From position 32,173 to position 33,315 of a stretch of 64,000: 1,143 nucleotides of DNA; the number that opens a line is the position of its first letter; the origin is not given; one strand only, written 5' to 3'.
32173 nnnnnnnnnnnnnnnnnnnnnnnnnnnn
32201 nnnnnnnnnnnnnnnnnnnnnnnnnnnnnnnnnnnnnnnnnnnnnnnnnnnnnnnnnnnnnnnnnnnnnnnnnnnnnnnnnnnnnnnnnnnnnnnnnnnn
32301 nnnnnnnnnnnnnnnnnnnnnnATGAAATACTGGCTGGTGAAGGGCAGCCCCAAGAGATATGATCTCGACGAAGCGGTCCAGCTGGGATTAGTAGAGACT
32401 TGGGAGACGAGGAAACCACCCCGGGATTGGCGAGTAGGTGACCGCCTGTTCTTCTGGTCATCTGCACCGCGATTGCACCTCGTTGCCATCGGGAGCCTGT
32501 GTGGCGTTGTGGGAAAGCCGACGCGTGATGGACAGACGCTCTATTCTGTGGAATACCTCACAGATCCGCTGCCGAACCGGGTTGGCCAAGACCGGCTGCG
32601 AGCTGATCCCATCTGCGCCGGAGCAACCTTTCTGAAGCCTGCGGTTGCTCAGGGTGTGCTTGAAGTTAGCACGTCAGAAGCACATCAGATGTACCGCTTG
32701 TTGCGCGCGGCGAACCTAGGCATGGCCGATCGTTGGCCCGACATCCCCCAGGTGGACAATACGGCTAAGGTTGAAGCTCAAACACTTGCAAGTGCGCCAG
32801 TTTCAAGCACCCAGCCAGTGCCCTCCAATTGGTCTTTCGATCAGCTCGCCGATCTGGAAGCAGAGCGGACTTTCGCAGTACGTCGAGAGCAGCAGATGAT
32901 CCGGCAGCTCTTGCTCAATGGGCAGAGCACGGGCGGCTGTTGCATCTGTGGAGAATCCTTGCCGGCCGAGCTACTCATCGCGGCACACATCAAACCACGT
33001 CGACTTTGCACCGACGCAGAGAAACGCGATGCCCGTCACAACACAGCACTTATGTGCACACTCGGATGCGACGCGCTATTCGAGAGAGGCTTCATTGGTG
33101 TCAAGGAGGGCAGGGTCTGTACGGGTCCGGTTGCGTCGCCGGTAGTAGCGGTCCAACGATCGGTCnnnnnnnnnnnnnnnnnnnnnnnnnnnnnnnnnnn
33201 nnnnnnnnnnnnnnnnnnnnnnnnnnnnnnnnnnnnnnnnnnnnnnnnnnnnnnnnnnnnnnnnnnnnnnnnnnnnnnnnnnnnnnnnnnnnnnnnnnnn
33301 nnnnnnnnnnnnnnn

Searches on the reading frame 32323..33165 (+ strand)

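Call 13: search_protein_families(library=pfam, proteins=[window:32323-33165:+], max_evalue=0.01)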
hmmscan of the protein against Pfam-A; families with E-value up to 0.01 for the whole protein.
window:32323-33165:+ (281 aa): 2 families
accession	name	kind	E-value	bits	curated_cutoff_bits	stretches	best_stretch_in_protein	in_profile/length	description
PF13391.12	HNH_2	-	9.8e-06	25.8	21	1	206-260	1-65/66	HNH endonuclease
PF01878.24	EVE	-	1.4e-05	25.5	23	1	2-122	1-141/145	EVE domain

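Call 14: search_protein_families(library=padloc, proteins=[window:32323-33165:+], max_evalue=0.001)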
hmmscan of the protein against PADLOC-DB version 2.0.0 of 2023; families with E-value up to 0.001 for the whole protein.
window:32323-33165:+ (281 aa): 2 families
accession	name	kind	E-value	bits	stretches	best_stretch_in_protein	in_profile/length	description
PDLC04132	HNH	-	3.8e-07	27.5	1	169-262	133-221/286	-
PDLC03546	HNH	-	1.6e-06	25.4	1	185-261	154-226/282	Type II restriction enzyme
